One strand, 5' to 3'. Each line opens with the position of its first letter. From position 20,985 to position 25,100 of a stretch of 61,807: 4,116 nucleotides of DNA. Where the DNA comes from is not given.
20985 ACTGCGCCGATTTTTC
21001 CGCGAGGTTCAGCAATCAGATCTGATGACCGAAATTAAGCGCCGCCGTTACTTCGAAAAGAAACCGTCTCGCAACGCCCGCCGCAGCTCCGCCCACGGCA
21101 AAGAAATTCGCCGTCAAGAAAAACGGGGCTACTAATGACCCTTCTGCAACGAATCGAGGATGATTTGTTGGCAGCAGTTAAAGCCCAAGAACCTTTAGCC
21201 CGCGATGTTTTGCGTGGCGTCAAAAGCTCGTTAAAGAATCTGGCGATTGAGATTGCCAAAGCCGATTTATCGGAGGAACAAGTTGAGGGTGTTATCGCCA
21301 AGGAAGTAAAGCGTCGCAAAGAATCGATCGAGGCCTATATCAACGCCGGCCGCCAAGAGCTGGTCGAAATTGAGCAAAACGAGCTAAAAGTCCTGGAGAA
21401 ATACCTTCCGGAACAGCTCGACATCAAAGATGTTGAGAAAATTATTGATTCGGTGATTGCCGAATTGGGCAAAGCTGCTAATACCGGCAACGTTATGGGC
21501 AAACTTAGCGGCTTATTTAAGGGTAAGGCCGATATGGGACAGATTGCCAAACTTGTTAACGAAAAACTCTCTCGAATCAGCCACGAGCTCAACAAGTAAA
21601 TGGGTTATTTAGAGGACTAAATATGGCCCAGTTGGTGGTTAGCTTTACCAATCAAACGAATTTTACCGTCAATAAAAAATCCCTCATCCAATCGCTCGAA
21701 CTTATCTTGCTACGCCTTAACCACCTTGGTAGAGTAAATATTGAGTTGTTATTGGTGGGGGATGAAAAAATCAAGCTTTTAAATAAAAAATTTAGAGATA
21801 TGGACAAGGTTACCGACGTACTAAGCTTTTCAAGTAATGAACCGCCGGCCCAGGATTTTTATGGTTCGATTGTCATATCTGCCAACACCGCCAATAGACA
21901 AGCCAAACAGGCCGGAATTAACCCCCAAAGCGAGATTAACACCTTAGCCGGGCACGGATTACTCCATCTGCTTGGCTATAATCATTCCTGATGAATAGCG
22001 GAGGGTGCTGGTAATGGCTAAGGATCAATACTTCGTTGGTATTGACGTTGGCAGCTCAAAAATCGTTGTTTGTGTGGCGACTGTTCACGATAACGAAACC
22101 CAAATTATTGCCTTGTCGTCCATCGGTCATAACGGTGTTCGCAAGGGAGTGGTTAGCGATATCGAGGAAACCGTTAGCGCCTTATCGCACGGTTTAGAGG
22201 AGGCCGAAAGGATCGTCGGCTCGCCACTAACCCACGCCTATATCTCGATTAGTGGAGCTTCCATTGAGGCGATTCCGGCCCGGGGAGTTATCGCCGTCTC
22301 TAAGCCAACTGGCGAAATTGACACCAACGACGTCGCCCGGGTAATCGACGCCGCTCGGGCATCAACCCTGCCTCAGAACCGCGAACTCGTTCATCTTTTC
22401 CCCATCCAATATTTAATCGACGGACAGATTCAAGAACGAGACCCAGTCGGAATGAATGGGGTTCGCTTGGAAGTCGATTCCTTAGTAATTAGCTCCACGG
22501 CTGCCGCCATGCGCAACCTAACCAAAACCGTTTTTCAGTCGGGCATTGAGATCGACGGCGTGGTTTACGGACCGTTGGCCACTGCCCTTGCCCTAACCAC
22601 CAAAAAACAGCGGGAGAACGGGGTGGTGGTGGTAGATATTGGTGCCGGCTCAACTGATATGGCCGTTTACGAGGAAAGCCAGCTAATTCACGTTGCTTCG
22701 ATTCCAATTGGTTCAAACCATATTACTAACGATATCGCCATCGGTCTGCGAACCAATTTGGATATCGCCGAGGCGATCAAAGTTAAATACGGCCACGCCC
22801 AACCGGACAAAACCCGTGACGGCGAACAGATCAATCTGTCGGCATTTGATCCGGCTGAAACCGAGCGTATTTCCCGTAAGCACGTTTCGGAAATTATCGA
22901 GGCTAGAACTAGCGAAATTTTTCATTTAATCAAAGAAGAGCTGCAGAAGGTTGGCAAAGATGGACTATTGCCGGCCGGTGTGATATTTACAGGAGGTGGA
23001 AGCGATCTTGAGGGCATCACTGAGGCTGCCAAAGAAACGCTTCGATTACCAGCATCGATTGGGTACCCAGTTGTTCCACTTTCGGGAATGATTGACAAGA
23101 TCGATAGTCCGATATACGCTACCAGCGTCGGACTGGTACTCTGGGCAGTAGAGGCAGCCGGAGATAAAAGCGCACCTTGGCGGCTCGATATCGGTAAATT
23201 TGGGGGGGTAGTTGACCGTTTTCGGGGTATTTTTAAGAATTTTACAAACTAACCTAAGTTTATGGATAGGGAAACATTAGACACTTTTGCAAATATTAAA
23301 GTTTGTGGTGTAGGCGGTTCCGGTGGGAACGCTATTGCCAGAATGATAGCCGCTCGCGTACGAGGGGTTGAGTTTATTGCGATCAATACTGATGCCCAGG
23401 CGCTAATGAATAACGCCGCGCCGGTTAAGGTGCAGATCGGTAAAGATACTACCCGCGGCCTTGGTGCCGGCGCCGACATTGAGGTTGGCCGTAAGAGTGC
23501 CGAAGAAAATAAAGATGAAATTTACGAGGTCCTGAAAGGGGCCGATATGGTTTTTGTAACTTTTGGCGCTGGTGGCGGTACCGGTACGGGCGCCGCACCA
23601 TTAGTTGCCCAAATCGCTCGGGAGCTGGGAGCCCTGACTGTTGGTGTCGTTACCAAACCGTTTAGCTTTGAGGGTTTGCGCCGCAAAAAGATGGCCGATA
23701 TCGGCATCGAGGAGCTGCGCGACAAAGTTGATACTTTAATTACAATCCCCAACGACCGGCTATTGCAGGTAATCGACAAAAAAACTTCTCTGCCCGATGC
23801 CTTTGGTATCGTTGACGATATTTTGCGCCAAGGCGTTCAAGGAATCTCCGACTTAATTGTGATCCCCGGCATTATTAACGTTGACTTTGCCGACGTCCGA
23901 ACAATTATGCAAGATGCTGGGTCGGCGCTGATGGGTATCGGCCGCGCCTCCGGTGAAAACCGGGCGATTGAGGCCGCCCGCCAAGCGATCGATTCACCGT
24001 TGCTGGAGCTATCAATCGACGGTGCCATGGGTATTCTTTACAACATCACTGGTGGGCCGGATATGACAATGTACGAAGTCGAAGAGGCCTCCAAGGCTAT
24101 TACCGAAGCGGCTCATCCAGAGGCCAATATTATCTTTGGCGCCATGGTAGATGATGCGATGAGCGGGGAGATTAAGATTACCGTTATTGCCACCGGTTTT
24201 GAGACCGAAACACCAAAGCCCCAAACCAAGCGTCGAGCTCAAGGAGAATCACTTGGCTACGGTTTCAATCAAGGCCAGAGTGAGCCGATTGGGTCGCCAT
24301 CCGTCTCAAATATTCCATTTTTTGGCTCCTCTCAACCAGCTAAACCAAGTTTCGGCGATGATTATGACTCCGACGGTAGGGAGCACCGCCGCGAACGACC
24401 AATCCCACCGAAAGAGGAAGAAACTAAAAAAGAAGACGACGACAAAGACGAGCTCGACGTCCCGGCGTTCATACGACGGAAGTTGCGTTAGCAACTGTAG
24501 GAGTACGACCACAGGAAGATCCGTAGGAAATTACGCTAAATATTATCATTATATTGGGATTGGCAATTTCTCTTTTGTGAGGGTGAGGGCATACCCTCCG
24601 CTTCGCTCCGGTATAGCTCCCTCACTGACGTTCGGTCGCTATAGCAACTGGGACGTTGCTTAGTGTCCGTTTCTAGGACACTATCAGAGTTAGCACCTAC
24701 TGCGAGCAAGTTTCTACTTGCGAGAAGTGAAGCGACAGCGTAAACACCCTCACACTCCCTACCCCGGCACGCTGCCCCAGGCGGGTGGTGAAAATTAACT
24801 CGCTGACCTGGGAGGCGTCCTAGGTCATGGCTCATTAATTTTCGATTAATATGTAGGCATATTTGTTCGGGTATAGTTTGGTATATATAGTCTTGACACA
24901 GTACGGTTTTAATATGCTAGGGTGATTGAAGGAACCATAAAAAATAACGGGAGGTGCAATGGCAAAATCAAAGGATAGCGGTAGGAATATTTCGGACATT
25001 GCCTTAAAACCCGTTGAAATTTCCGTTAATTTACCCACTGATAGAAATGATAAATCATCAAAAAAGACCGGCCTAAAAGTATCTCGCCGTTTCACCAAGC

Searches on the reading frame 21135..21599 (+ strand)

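Call 15: search_protein_families(library=pfam, proteins=[window:21135-21599:+])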
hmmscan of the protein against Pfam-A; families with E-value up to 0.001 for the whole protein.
window:21135-21599:+ (154 aa): 1 family
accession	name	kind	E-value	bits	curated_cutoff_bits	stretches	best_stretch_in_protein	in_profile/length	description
PF09424.15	YqeY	-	1.1e-37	129.8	27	1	5-145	2-143/143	Yqey-like protein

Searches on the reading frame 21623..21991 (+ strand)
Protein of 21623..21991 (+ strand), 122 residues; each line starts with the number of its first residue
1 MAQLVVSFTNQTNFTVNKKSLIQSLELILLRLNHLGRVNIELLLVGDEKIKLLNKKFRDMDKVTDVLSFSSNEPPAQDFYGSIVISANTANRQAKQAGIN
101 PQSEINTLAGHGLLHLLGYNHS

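Call 15: search_protein_families(library=pfam, proteins=[window:21623-21991:+])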
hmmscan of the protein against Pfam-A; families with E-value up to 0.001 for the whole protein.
window:21623-21991:+ (122 aa): 1 family
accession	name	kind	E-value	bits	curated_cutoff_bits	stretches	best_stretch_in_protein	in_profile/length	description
PF02130.23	YbeY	-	2.9e-26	92.3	25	1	17-121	6-109/129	Endoribonuclease YbeY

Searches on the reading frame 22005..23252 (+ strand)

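Call 15: search_protein_families(library=pfam, proteins=[window:22005-23252:+])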
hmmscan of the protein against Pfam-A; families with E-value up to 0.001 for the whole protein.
window:22005-23252:+ (415 aa): 6 families
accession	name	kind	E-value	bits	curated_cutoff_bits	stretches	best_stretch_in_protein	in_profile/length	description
PF14450.12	FtsA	-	5.7e-39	133.8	31.8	2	208-376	1-127/127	Cell division protein FtsA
PF02491.25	SHS2_FTSA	-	3.4e-22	79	25.4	1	84-162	1-78/79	SHS2 domain inserted in FTSA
PF06723.19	MreB_Mbl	-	1.2e-14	54.4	27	1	170-352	110-303/327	MreB/Mbl protein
PF11104.14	PilM_2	-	5e-07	29.4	27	1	200-261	175-236/340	Type IV pilus assembly protein PilM;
PF02541.22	Ppx-GppA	-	3.1e-05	24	27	1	198-243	105-150/285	Ppx/GppA phosphatase family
PF08841.16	DDR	-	0.00019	21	24.6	1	168-259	95-188/328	Diol dehydratase reactivase ATPase-like domain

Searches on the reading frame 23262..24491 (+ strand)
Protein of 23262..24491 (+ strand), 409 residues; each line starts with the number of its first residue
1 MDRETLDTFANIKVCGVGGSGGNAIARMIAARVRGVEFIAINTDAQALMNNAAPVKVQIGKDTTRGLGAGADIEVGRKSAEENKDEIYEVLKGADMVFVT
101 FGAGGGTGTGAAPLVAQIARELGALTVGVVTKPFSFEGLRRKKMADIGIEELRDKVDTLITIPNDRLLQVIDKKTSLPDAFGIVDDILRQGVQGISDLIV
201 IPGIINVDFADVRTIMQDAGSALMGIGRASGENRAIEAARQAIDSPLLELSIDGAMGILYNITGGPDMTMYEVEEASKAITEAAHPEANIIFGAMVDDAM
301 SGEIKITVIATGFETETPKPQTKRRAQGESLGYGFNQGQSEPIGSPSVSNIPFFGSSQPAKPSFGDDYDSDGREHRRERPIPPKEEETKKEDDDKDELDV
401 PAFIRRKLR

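Call 15: search_protein_families(library=pfam, proteins=[window:23262-24491:+])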
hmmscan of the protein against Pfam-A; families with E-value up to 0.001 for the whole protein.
window:23262-24491:+ (409 aa): 2 families
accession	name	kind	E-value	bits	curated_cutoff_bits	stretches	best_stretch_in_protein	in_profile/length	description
PF00091.31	Tubulin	-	5.1e-46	157.8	33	1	11-171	1-189/190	Tubulin/FtsZ family, GTPase domain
PF12327.13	FtsZ_C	-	4.7e-36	123.4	27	1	220-314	1-95/95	FtsZ family, C-terminal domain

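Call 43: find_homologous_proteins(query=window:23262-24491:+, max_evalue=1e-80)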
Query window:23262-24491:+ (409 aa): 7998 proteins with E <= 1e-80 among 8000 candidates; the best 120 are listed.
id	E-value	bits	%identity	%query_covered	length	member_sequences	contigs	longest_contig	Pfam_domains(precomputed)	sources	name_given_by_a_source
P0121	7.3e-227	771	90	100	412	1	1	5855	PF00091.32,PF12327.14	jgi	jgi:cell division protein FtsZ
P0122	3.4e-224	763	88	100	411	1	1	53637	PF00091.32,PF12327.14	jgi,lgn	-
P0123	7.5e-221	752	87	100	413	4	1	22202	PF00091.32,PF12327.14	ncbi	ncbi:MAG: cell division protein FtsZ [Patescibacteria group bacterium]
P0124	1.3e-220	751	87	100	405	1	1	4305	PF00091.32,PF12327.14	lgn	-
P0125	7.9e-218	742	87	100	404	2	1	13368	PF00091.32,PF12327.14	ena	-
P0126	3.5e-212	723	82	100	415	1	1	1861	PF00091.32,PF12327.14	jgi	jgi:cell division protein FtsZ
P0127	5.9e-212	722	83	100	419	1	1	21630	PF00091.32,PF12327.14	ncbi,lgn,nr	ncbi:MAG TPA: cell division protein FtsZ [Candidatus Saccharimonadales bacterium]|nr:cell division p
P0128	4.8e-210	716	81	100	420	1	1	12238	PF00091.32,PF12327.14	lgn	-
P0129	9.6e-210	715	81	100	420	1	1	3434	PF00091.32,PF12327.14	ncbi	-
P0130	3.4e-208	710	81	100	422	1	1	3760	PF00091.32,PF12327.14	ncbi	-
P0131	1.8e-205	701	81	100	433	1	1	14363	PF00091.32,PF12327.14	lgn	-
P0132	1.9e-204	698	81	100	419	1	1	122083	PF00091.32,PF12327.14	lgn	-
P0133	2.5e-204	697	81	100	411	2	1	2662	PF00091.32,PF12327.14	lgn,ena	-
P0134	6.7e-204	696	80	100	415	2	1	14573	PF00091.32,PF12327.14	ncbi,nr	ncbi:cell division protein FtsZ [Candidatus Berkelbacteria bacterium]|nr:cell division protein FtsZ 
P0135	7.3e-204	696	80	100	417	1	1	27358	PF00091.32,PF12327.14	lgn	-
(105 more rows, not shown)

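Call 44: find_encoding_contigs(protein=P0121, flank=3000, max_places=3)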
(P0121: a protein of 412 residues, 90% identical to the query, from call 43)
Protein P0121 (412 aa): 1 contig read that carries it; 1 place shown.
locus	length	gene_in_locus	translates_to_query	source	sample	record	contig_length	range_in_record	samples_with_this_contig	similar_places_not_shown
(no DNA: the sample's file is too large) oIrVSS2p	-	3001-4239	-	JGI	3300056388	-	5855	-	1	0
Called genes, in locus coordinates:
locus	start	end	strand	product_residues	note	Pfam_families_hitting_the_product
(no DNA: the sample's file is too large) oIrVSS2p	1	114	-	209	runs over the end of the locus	PF01464:SLT (weak), PF13406:SLT_2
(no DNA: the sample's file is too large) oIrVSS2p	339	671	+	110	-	PF11969:DcpS_C, PF01230:HIT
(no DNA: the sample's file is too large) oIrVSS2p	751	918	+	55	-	PF01165:Ribosomal_S21 (weak)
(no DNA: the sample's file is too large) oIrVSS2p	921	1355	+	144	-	PF09424:YqeY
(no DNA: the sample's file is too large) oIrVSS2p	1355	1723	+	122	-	PF02130:YbeY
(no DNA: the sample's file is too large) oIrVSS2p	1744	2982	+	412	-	PF11104:PilM_2 (faint), PF14450:FtsA (weak), PF02491:SHS2_FTSA, PF06723:MreB_Mbl, PF14450:FtsA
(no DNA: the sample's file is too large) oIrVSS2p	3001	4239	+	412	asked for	PF00091:Tubulin, PF12327:FtsZ_C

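Call 45: find_encoding_contigs(protein=P0122, flank=10000, max_places=2)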
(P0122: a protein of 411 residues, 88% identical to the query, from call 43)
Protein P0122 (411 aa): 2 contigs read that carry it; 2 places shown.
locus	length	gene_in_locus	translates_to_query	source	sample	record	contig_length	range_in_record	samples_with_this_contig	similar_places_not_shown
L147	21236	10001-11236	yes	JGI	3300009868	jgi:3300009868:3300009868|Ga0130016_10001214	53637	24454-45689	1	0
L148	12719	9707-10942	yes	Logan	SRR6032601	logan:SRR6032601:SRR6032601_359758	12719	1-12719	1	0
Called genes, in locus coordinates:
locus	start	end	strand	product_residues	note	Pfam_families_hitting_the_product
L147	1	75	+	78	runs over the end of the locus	-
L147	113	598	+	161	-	-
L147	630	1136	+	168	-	PF01936:NYN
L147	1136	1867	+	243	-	PF00005:ABC_tran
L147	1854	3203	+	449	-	-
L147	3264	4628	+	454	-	PF01743:PolyA_pol, PF12627:PolyA_pol_RNAbd, PF01966:HD, PF13735:tRNA_NucTran2_2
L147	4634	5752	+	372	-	PF11258:DUF3048, PF17479:DUF3048_C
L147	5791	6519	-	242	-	PF01464:SLT (weak), PF13406:SLT_2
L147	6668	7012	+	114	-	PF11969:DcpS_C, PF01230:HIT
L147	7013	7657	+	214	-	PF02698:DUF218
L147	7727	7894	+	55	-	PF01165:Ribosomal_S21 (weak)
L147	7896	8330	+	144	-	PF09424:YqeY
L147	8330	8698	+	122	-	PF02130:YbeY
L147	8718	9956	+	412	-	PF11104:PilM_2 (faint), PF02491:SHS2_FTSA, PF06723:MreB_Mbl, PF14450:FtsA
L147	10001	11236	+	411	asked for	PF00091:Tubulin, PF12327:FtsZ_C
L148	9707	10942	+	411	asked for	PF00091:Tubulin, PF12327:FtsZ_C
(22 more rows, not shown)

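Call 46: find_encoding_contigs(protein=P0123, flank=10000, max_places=3)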
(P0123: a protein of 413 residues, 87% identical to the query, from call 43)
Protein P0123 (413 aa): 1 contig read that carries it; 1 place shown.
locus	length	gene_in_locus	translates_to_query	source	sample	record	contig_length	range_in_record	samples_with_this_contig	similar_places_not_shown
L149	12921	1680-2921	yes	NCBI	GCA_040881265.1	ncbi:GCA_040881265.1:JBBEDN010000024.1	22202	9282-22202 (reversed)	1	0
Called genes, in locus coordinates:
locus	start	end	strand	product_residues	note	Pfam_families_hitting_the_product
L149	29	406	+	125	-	PF02130:YbeY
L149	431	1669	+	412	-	PF11104:PilM_2 (faint), PF14450:FtsA (weak), PF02491:SHS2_FTSA, PF06723:MreB_Mbl, PF14450:FtsA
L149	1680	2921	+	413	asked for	PF00091:Tubulin, PF12327:FtsZ_C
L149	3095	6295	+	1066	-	PF08471:Ribonuc_red_2_N, PF02867:Ribonuc_red_lgC, PF12637:TSCPD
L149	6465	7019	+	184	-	PF01923:Cob_adeno_trans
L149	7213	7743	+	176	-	PF20221:DUF6580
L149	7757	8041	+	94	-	PF00085:Thioredoxin, PF08534:Redoxin (faint), PF13098:Thioredoxin_2 (weak), PF13905:Thioredoxin_8 (faint)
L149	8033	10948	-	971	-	PF00580:UvrD-helicase, PF13245:AAA_19, PF21445:ADDB_N (weak), PF13361:UvrD_C, PF13538:UvrD_C_2 (faint), PF12705:PDDEXK_1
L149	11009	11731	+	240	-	PF00849:PseudoU_synth_2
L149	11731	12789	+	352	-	PF00483:NTP_transferase, PF12804:NTP_transf_3, PF22640:ManC_GMP_beta-helix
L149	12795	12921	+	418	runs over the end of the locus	PF21760:SecD_1st, PF22599:SecDF_P1_head, PF03176:MMPL, PF00873:ACR_tran (faint), PF02355:SecD_SecF_C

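Call 63: find_encoding_contigs(protein=P0125, flank=4000, max_places=3)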
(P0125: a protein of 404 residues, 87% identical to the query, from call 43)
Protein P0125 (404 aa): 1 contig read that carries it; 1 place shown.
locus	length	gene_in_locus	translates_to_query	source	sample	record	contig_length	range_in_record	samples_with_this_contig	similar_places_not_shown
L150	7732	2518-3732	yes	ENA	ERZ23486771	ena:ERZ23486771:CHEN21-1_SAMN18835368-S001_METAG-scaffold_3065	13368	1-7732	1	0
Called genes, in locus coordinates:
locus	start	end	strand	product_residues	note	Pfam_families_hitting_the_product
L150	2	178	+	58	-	?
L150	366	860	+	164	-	PF09424:YqeY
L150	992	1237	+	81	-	PF02130:YbeY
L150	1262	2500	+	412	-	PF11104:PilM_2 (faint), PF02491:SHS2_FTSA, PF08841:DDR (weak), PF06723:MreB_Mbl, PF14450:FtsA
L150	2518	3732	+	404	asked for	PF00091:Tubulin, PF12327:FtsZ_C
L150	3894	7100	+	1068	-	PF08471:Ribonuc_red_2_N, PF02867:Ribonuc_red_lgC, PF12637:TSCPD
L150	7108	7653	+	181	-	PF01923:Cob_adeno_trans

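Call 64: find_encoding_contigs(protein=P0124, flank=4000, max_places=3)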
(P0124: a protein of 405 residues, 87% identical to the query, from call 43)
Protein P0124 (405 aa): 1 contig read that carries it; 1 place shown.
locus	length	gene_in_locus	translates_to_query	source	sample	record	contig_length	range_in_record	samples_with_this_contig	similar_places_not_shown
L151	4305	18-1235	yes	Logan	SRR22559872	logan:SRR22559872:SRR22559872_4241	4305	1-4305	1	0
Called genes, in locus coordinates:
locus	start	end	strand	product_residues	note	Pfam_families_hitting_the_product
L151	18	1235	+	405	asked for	PF00091:Tubulin, PF12327:FtsZ_C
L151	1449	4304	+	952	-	?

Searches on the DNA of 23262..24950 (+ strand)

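Call 5: search_rna_families(source=window, start=24450, end=24950, threshold=evalue, max_evalue=10, show_alignments=3)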
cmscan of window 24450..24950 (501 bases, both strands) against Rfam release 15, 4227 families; matches with E-value up to 10: 0.
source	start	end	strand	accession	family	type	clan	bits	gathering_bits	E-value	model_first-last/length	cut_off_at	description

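Call 81: search_rna_families(source=L149, start=6280, end=6490, threshold=evalue, max_evalue=10, show_alignments=2)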
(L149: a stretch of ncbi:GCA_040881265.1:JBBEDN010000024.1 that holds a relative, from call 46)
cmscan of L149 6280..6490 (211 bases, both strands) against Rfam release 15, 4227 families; matches with E-value up to 10: 11.
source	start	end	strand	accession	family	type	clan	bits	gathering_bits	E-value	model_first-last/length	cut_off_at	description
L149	6393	6442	+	RF03620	mir-1233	Gene; miRNA;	-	23.2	87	0.048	1-82/82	no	mir-1233 microRNA precursor family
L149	6396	6440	+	RF03340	mir-6511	Gene; miRNA;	-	18.9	87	0.65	1-67/67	no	mir-6511 microRNA precursor family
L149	6397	6440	+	RF03964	mir-H1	Gene; miRNA;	-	16.8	97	2.3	1-85/85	no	mir-H1 microRNA precursor family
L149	6401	6443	+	RF02805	PyrR207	Gene; snRNA; snoRNA; HACA-box;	-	14.5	60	2.7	1-65/65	no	Pyrobaculum sRNA 207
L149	6397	6440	-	RF03964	mir-H1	Gene; miRNA;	-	14.4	97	8.1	1-85/85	no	mir-H1 microRNA precursor family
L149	6397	6440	+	RF00942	mir-1224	Gene; miRNA;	-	14.3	105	6.3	1-86/86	no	mir-1224 microRNA precursor family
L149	6397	6440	+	RF03891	mir-2545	Gene; miRNA;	-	13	94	9.5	1-118/118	no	mir-2545 microRNA precursor family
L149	6389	6435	+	RF01124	sR36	Gene; snRNA; snoRNA; CD-box;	-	12.4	55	0.57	1-55/55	no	Small nucleolar RNA sR36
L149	6308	6338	+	RF02089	CLRN1-AS1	Gene; lncRNA;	-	11.1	48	1.1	49-79/79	no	CLRN1 antisense RNA 1 conserved region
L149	6280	6358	+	RF02777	OppA_thermometer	Cis-reg; thermoregulator;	-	7.4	290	6.7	226-304/304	5'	OppA 5' UTR thermometer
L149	6329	6393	+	RF01877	MIAT_exon5_3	Gene; lncRNA;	-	6.9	90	1.1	313-382/382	no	Myocardial infarction associated transcript exon 5 conserved region 3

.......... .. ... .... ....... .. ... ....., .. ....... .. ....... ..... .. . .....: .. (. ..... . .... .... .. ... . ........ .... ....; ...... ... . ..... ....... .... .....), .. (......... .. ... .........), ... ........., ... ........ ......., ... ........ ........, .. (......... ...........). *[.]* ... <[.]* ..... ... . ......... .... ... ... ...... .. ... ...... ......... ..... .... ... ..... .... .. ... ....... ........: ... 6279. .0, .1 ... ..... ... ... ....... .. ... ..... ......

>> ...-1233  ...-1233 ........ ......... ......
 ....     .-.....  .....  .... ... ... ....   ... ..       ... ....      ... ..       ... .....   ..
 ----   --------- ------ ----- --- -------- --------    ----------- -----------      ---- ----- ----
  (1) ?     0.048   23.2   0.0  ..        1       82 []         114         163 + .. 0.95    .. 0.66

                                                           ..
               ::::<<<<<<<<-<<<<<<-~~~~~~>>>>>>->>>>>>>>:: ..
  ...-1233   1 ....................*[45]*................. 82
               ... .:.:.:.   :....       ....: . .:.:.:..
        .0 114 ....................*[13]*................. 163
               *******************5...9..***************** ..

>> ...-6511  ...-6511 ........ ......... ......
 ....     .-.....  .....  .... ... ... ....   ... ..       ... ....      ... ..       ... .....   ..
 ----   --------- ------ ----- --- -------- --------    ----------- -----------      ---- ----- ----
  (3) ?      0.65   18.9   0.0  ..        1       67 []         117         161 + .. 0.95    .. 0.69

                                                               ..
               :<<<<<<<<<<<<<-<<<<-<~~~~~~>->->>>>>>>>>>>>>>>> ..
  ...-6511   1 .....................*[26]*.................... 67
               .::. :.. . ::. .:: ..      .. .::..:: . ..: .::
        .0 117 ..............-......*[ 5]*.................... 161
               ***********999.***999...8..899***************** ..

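Call 93: search_rna_families(sources=[L147, L149, L152, L154, L155], threshold=gathering)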
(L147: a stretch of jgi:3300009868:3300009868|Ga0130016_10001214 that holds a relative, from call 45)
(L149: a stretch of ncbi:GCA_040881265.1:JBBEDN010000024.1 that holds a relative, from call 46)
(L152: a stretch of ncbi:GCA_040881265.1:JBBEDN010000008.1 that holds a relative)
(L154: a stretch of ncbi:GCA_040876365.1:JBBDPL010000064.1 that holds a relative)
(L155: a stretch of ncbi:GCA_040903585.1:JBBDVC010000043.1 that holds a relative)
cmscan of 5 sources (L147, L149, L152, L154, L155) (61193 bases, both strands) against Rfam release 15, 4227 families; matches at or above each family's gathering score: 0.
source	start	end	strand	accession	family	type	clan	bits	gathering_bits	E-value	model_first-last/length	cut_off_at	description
